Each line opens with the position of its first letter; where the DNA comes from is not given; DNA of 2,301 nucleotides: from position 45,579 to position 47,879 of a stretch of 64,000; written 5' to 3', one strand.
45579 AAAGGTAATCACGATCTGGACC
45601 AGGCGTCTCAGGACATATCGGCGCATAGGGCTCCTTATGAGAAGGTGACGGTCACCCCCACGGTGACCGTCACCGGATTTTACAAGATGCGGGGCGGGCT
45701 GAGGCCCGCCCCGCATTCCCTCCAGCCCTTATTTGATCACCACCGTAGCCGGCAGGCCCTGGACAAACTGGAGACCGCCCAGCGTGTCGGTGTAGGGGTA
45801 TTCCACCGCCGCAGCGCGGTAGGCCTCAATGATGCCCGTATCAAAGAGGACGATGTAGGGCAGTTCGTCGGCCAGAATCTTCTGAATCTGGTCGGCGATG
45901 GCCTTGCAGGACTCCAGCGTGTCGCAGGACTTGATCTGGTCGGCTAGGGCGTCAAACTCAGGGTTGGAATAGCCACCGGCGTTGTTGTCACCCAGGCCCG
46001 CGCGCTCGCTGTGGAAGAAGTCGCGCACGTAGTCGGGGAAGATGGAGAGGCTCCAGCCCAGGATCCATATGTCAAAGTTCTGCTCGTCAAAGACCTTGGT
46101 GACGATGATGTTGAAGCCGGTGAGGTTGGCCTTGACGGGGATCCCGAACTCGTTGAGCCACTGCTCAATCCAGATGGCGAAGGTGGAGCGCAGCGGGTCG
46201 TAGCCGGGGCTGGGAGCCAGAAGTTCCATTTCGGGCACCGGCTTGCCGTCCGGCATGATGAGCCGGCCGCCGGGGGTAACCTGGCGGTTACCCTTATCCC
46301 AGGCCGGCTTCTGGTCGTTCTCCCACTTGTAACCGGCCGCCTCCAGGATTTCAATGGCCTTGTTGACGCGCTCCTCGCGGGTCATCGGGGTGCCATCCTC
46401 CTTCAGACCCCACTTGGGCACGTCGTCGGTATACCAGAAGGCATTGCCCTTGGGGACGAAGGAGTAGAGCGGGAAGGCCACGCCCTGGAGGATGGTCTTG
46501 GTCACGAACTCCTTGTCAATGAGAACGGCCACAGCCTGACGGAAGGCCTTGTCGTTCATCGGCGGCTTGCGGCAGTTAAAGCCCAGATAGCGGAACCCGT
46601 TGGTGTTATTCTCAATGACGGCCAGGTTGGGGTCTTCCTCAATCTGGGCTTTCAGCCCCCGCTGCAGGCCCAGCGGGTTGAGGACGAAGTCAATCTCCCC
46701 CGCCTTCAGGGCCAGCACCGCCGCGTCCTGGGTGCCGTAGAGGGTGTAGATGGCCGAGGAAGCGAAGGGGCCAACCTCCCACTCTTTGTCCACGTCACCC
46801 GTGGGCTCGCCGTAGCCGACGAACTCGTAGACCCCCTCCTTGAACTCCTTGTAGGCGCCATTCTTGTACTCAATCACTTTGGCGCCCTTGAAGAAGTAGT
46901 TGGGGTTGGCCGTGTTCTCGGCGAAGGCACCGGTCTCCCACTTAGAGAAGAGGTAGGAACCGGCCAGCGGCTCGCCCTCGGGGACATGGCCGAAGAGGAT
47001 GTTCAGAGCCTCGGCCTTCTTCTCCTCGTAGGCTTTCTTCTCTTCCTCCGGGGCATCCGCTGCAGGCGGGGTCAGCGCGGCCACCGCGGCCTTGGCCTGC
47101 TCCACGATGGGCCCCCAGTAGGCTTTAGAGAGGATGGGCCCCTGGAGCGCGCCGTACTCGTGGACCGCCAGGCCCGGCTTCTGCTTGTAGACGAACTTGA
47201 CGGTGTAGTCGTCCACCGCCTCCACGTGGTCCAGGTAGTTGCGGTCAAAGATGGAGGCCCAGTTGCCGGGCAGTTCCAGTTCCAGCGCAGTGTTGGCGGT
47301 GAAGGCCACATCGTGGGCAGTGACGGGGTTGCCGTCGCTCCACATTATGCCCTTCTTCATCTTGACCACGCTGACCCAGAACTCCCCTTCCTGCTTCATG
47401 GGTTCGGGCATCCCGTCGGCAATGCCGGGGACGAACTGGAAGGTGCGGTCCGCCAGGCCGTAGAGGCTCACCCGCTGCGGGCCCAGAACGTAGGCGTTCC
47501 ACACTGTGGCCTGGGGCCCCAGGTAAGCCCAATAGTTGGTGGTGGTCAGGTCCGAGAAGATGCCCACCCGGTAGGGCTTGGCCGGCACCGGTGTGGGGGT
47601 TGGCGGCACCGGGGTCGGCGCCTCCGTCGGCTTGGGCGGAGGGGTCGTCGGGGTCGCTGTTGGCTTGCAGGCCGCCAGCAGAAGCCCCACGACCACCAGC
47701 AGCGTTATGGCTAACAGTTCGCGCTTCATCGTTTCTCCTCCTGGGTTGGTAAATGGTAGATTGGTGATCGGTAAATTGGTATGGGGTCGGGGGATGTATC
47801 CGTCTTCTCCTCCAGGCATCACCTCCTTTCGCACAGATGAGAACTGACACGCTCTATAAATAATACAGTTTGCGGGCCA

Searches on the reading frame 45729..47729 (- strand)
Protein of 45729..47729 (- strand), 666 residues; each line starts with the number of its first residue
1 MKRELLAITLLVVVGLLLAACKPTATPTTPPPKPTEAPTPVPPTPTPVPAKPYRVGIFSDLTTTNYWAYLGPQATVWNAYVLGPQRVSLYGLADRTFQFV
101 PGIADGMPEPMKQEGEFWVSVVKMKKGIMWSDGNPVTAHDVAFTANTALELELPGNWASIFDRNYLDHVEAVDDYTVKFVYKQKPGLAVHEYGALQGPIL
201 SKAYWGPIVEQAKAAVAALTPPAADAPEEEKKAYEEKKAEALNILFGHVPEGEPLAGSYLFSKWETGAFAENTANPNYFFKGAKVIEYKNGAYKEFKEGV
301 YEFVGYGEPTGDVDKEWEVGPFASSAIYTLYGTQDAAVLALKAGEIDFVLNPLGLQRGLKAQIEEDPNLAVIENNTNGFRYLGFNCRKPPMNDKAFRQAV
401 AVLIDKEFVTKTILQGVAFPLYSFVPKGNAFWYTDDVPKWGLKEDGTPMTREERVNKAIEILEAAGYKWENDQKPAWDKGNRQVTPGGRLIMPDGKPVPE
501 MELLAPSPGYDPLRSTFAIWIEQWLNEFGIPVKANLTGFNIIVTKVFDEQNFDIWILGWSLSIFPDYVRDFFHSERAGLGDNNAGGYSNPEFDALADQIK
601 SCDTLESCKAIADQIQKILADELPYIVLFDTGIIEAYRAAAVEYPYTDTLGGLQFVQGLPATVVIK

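Call 7: search_protein_families(library=pfam, proteins=[window:45729-47729:-])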
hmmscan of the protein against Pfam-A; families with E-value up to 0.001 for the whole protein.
window:45729-47729:- (666 aa): 1 family
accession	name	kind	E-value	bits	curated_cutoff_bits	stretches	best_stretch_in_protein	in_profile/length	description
PF00496.27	SBP_bac_5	-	6.4e-46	157.6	32.4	1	122-566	21-353/368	Bacterial extracellular solute-binding proteins, family 5 Middle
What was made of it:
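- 45729..47729 (-): Opp/Dpp-type substrate-binding lipoprotein gene (666 aa), first gene of an ABC-transporter operon. Pfam SBP_bac_5 E=6e-46; permease genes at 44475-45716 and 43479-44459 (call 7).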

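Call 9: find_encoding_contigs(protein=window:45729-47729:-, flank=3000, max_places=6)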
Protein window:45729-47729:- (666 aa): no gene with exactly this product is on record in the collection.
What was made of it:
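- Tried and rejected: Not on record (call 9).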

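Call 10: find_related_loci(query=window:45729-47729:-, collection=genome_contigs, flank=10000)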
Query window:45729-47729:- (666 aa) in genome_contigs; peptide patterns used: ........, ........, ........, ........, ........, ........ (x = any residue, [..] = any of these).
186 stretches matched a pattern; 20 encode a relative of the query (tblastn E <= 1e-3); 19 distinct loci.
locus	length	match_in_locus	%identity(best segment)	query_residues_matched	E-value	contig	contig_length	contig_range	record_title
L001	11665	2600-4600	94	1-666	0e+0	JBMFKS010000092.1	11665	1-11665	MAG: Anaerolineae bacterium isolate KM4336-29 NODE_92_length_11665_cov_7.488177, whole genome shotgun sequence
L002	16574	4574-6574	83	1-666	0e+0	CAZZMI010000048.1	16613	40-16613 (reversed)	MAG TPA_asm: uncultured Anaerolineae bacterium isolate SRP104967_co2_36 genome assembly, contig: NODE_1669_length_16613_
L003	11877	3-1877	84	43-666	0e+0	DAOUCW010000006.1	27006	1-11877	MAG TPA_asm: Anaerolineae bacterium isolate H87_871 839, whole genome shotgun sequence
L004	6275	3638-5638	82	1-666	0e+0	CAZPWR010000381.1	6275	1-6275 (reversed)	MAG TPA_asm: uncultured Anaerolineae bacterium isolate binchicken_co25_129 genome assembly, contig: k141_116879, whole g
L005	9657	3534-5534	81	1-666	0e+0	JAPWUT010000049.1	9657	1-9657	MAG: Anaerolineae bacterium isolate RSWS10 scaffold_1547_c1, whole genome shotgun sequence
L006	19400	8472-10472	80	1-666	0e+0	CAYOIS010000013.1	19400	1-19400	MAG TPA_asm: uncultured Anaerolineae bacterium isolate SRP104967_co1_107 genome assembly, contig: NODE_947_length_19400_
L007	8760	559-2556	81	1-666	0e+0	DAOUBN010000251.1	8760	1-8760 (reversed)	MAG TPA_asm: Anaerolineae bacterium isolate H70_729 k91_814410, whole genome shotgun sequence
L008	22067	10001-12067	60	1-666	0e+0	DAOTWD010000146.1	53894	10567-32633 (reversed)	MAG TPA_asm: Chloroflexaceae bacterium isolate H113_106 k137_2317713, whole genome shotgun sequence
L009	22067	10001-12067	61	1-666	0e+0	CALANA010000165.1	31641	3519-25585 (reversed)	MAG: uncultured Chloroflexales bacterium isolate N1_Bin_Bin_185_1 genome assembly, contig: c_000000932254, whole genome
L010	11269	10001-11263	97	246-666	0e+0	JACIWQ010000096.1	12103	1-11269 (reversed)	MAG: Thermoflexales bacterium isolate MAG-30 Thermoflexales_E3_bin20_Scaffold_96, whole genome shotgun sequence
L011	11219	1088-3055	60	2-655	0e+0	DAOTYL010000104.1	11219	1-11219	MAG TPA_asm: Anaerolineae bacterium isolate H24_340 k119_1861714, whole genome shotgun sequence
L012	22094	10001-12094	57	2-666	0e+0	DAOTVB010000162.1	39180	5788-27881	MAG TPA_asm: Chloroflexaceae bacterium isolate F7_114 k211_1622724, whole genome shotgun sequence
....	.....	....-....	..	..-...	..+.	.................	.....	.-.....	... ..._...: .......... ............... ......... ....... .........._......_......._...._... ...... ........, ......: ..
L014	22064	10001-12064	58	2-666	0e+0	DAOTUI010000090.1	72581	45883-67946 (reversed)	MAG TPA_asm: Chloroflexaceae bacterium isolate F17_50 k129_2071360, whole genome shotgun sequence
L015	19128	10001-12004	80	1-666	0e+0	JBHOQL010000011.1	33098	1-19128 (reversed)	MAG: Anaerolineae bacterium isolate C0_2 k141_121120, whole genome shotgun sequence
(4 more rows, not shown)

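Call 59: find_homologous_proteins(query=window:45729-47729:-, max_evalue=1e-100)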
Query window:45729-47729:- (666 aa): 1096 proteins with E <= 1e-100 among 8000 candidates; the best 120 are listed.
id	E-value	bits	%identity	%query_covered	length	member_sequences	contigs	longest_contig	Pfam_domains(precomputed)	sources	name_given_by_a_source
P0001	0.0e+0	1459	94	100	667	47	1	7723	PF00496.28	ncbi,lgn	-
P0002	0.0e+0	1310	83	100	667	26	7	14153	PF00496.28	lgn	-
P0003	0.0e+0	1292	81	100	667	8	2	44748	PF00496.28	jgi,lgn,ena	-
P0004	0.0e+0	1276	81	100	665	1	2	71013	PF00496.28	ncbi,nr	ncbi:MAG: ABC transporter substrate-binding protein [Anaerolineae bacterium]|nr:ABC transporter subs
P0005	0.0e+0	1275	80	100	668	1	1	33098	PF00496.28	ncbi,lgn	-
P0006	0.0e+0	1270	80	100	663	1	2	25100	PF00496.28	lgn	-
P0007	0.0e+0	1210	83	94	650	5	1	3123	PF00496.28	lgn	-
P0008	0.0e+0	1193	77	99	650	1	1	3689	PF00496.28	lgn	-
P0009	0.0e+0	1146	75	99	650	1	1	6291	PF00496.28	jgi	jgi:ABC-type transport system substrate-binding protein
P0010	0.0e+0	1139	75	99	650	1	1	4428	PF00496.28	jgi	jgi:peptide/nickel transport system substrate-binding protein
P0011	0.0e+0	1114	74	92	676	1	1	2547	PF00496.28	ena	-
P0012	0.0e+0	1081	71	95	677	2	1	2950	PF00496.28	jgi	jgi:ABC-type transport system substrate-binding protein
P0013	0.0e+0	1081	70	95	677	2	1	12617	PF00496.28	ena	-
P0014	0.0e+0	1034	70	92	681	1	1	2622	PF00496.28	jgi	jgi:ABC-type transport system substrate-binding protein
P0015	0.0e+0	1018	70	92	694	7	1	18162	PF00496.28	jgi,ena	jgi:ABC-type transport system substrate-binding protein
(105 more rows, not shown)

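Call 60: list_cluster_members(proteins=[P0001])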
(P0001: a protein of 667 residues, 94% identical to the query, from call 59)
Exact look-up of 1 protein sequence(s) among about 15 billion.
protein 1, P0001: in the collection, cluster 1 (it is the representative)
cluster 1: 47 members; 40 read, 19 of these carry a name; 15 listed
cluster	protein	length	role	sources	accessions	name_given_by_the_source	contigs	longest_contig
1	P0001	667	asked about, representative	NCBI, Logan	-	-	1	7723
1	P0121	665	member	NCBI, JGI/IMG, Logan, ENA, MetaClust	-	ABC-type transport system substrate-binding protein | \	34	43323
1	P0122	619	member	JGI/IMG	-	ABC-type transport system substrate-binding protein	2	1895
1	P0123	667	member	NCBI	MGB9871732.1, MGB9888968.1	MAG: ABC transporter substrate-binding protein [Anaerolineae bacterium]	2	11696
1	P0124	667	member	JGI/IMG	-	ABC-type transport system substrate-binding protein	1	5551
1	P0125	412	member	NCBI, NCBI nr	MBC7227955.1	MAG: ABC transporter substrate-binding protein [Thermoflexales bacterium] | ABC transporter substrate-binding protein [Thermoflexales bacterium]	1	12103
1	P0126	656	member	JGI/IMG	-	ABC-type transport system substrate-binding protein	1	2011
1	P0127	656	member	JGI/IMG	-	ABC-type transport system substrate-binding protein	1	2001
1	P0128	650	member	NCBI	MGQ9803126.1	MAG: ABC transporter substrate-binding protein, partial [Anaerolineae bacterium]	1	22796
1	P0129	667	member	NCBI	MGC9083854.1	MAG: ABC transporter substrate-binding protein [Anaerolineae bacterium]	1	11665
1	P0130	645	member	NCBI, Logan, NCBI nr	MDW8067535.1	MAG: ABC transporter substrate-binding protein [Anaerolineae bacterium] | ABC transporter substrate-binding protein [Anaerolineae bacterium]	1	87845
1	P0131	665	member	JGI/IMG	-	ABC-type transport system substrate-binding protein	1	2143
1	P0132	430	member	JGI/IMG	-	ABC-type dipeptide transport system, periplasmic component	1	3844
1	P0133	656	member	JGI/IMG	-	ABC-type transport system substrate-binding protein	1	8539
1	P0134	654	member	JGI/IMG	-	ABC-type transport system substrate-binding protein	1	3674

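Call 61: find_encoding_contigs(protein=P0121, flank=5000, max_places=10)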
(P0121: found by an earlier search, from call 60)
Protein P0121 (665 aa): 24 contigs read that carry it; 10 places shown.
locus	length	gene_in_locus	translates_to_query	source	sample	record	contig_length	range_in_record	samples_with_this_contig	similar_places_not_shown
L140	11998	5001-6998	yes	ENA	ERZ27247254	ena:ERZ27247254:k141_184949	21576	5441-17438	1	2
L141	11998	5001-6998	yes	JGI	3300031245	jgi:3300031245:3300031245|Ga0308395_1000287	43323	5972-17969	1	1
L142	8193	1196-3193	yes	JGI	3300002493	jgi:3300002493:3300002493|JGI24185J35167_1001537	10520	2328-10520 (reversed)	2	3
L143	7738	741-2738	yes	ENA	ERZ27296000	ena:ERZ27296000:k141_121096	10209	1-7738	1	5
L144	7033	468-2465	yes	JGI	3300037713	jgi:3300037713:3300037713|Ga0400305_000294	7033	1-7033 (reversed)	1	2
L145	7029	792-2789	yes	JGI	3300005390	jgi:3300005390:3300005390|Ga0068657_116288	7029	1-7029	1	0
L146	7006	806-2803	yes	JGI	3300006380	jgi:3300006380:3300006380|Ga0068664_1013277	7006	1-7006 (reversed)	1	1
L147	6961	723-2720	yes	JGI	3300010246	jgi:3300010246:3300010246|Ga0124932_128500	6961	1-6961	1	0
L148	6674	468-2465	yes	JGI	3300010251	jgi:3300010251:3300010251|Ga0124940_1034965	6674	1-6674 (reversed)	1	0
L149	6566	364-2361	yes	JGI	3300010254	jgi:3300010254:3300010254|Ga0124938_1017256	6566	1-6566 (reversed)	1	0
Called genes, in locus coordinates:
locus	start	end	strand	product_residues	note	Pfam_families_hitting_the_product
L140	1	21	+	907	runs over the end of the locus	PF01098:FTSW_RODA_SPOVE, PF21922:PBP_dimer_2, PF00905:Transpeptidase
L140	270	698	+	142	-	PF10604:Polyketide_cyc2, PF03364:Polyketide_cyc, PF08327:AHSA1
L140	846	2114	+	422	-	-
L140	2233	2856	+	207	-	PF00300:His_Phos_1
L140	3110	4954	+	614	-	PF04055:Radical_SAM, PF16199:Radical_SAM_C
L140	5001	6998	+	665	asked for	PF00496:SBP_bac_5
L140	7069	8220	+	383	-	PF19300:BPD_transp_1_N, PF00528:BPD_transp_1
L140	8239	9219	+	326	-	PF12911:OppC_N (weak), PF00528:BPD_transp_1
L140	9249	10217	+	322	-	PF00005:ABC_tran, PF08352:oligo_HPY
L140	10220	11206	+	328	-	PF00005:ABC_tran, PF08352:oligo_HPY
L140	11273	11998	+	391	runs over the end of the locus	PF19300:BPD_transp_1_N, PF00528:BPD_transp_1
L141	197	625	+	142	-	PF10604:Polyketide_cyc2, PF03364:Polyketide_cyc, PF08327:AHSA1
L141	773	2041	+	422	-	-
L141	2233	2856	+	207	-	PF00300:His_Phos_1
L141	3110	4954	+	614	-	PF04055:Radical_SAM, PF16199:Radical_SAM_C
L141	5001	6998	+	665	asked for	PF00496:SBP_bac_5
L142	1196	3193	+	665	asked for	PF00496:SBP_bac_5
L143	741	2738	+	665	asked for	PF00496:SBP_bac_5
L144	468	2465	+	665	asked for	PF00496:SBP_bac_5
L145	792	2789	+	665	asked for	PF00496:SBP_bac_5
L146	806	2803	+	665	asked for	PF00496:SBP_bac_5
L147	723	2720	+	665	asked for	PF00496:SBP_bac_5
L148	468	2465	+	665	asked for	PF00496:SBP_bac_5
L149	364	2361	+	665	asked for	PF00496:SBP_bac_5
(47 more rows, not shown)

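Call 62: find_encoding_contigs(protein=P0001, flank=5000, max_places=4)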
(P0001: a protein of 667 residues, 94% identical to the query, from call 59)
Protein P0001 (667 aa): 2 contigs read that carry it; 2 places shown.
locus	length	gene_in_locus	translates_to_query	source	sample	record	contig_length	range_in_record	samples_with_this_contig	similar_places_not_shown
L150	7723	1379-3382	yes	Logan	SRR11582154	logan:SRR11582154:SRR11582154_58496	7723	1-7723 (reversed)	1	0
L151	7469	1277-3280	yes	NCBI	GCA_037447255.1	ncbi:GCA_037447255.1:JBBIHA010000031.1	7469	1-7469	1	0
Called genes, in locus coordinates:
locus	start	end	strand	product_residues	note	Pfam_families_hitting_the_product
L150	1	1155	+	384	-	?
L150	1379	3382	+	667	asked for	PF00496:SBP_bac_5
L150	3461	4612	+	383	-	PF19300:BPD_transp_1_N (weak), PF00528:BPD_transp_1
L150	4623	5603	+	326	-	PF12911:OppC_N (weak), PF00528:BPD_transp_1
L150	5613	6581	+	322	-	PF00005:ABC_tran, PF08352:oligo_HPY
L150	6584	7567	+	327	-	PF00005:ABC_tran, PF08352:oligo_HPY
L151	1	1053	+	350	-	?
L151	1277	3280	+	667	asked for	PF00496:SBP_bac_5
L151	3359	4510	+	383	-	PF19300:BPD_transp_1_N (weak), PF00528:BPD_transp_1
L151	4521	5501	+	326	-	PF12911:OppC_N (weak), PF00528:BPD_transp_1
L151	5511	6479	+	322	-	PF00005:ABC_tran, PF08352:oligo_HPY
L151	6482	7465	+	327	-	PF00005:ABC_tran, PF08352:oligo_HPY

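Call 74: find_encoding_contigs(protein=P0130, flank=6000, max_places=2)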
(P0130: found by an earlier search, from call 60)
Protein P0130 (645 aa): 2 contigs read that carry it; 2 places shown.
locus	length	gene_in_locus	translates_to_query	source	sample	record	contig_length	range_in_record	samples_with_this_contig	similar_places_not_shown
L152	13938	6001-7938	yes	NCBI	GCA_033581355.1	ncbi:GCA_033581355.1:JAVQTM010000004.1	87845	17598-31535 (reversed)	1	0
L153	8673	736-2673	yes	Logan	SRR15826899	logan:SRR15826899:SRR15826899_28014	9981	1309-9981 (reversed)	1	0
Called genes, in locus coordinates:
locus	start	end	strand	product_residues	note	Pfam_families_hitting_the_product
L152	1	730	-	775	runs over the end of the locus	PF01326:PPDK_N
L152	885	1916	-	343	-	PF02608:Bmp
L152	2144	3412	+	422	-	-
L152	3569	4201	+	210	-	PF00300:His_Phos_1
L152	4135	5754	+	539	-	PF04055:Radical_SAM, PF16199:Radical_SAM_C, PF00583:Acetyltransf_1 (faint)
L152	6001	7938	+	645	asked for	PF00496:SBP_bac_5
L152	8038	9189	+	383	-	PF19300:BPD_transp_1_N, PF00528:BPD_transp_1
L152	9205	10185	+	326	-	PF12911:OppC_N, PF00528:BPD_transp_1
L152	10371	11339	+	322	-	PF00005:ABC_tran, PF08352:oligo_HPY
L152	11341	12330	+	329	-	PF00005:ABC_tran, PF08352:oligo_HPY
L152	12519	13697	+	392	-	PF19300:BPD_transp_1_N, PF00528:BPD_transp_1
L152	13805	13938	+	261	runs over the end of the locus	PF00528:BPD_transp_1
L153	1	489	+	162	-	?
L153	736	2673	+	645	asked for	PF00496:SBP_bac_5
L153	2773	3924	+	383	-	PF19300:BPD_transp_1_N, PF00528:BPD_transp_1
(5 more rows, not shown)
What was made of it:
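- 45729..47729 (-): Gene order in relatives (calls 61, 74).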

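Call 75: find_encoding_contigs(protein=P0123, flank=6000, max_places=2)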
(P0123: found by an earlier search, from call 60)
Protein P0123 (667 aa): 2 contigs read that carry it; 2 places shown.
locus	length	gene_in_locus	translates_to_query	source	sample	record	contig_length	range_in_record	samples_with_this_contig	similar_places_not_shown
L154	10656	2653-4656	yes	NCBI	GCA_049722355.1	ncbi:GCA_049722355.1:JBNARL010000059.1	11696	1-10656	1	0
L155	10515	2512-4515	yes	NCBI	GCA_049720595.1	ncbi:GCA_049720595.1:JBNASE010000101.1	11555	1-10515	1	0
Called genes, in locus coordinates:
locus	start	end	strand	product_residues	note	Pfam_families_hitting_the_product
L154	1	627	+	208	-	PF00300:His_Phos_1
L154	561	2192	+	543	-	PF04055:Radical_SAM, PF16199:Radical_SAM_C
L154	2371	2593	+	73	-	-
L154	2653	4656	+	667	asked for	PF00496:SBP_bac_5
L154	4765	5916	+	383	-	PF19300:BPD_transp_1_N, PF00528:BPD_transp_1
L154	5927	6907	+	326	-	PF12911:OppC_N (weak), PF00528:BPD_transp_1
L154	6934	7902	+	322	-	PF00005:ABC_tran, PF08352:oligo_HPY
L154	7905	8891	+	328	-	PF00005:ABC_tran, PF08352:oligo_HPY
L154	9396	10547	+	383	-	PF19300:BPD_transp_1_N, PF00528:BPD_transp_1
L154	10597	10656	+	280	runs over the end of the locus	PF00528:BPD_transp_1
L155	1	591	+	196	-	PF00300:His_Phos_1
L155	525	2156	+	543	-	PF04055:Radical_SAM, PF16199:Radical_SAM_C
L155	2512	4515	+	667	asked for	PF00496:SBP_bac_5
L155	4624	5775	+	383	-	PF19300:BPD_transp_1_N, PF00528:BPD_transp_1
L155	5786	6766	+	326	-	PF12911:OppC_N (weak), PF00528:BPD_transp_1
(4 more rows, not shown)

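Call 76: find_encoding_contigs(protein=P0133, flank=6000, max_places=2)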
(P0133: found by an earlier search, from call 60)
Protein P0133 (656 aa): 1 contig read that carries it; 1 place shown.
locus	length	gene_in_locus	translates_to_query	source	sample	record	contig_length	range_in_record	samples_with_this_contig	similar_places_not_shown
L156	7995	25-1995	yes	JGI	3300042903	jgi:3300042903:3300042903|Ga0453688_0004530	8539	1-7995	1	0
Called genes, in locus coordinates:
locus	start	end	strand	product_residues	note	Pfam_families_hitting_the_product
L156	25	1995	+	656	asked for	PF00496:SBP_bac_5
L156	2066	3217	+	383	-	PF19300:BPD_transp_1_N (weak), PF00528:BPD_transp_1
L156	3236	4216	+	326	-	PF00528:BPD_transp_1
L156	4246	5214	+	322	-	PF00005:ABC_tran, PF08352:oligo_HPY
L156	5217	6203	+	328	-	PF00005:ABC_tran, PF08352:oligo_HPY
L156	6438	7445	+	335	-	PF00528:BPD_transp_1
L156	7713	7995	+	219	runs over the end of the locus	PF00528:BPD_transp_1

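Call 77: find_encoding_contigs(protein=P0124, flank=6000, max_places=2)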
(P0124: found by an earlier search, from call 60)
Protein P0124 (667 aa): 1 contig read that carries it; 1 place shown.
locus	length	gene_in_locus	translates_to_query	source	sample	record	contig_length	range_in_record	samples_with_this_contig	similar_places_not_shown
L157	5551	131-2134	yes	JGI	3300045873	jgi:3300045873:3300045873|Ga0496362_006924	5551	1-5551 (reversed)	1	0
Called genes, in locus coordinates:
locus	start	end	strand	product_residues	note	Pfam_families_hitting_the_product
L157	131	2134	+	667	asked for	PF00496:SBP_bac_5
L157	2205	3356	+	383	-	PF19300:BPD_transp_1_N (weak), PF00528:BPD_transp_1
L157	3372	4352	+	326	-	PF12911:OppC_N (weak), PF00528:BPD_transp_1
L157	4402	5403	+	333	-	PF00005:ABC_tran, PF08352:oligo_HPY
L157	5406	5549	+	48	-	?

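Call 80: search_protein_families(library=ncbifam, proteins=[window:45729-47729:-], max_evalue=0.01)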
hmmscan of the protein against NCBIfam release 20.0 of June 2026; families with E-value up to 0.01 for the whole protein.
window:45729-47729:- (666 aa): 10 families
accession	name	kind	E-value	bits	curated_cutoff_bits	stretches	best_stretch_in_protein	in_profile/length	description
NF045467.1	Opp4A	equivalog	1e-15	57.1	650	2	335-631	250-528/556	oligopeptide ABC transporter substrate-binding protein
NF011689.0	PRK15109.1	equivalog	2.4e-11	43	560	1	341-432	262-348/547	ABC transporter substrate-binding protein SapA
NF011684.0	PRK15104.1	equivalog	2.6e-11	42.9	947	1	340-471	261-383/543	oligopeptide ABC transporter substrate-binding protein OppA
TIGR02294.1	nickel_nikA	equivalog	3.2e-10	39.2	393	1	335-472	206-332/501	nickel ABC transporter substrate-binding protein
TIGR04028.1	SBP_KPN_01854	hypoth_equivalog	4.9e-09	35.3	468.5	1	95-188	40-131/509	TIGR04028 family ABC transporter substrate-binding protein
NF045468.1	Opp5A_nikA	equivalog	6.7e-08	31.5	600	1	334-472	201-323/488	nickel ABC transporter substrate-binding protein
NF007287.0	PRK09755.1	equivalog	2.8e-07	29.7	1098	0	342-467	258-371/535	ABC transporter substrate-binding protein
NF043070.1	DppA_dipep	equivalog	8.4e-07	27.9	1005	1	361-439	274-351/535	dipeptide ABC transporter periplasmic-binding protein DppA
NF011942.0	PRK15413.1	equivalog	2.5e-06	26.5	594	0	341-431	233-320/512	glutathione ABC transporter substrate-binding protein GsiB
NF047575.1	opine_bind_CntA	exception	0.00068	18.3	800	0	334-473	233-366/535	staphylopine-dependent metal ABC transporter substrate-binding lipoprotein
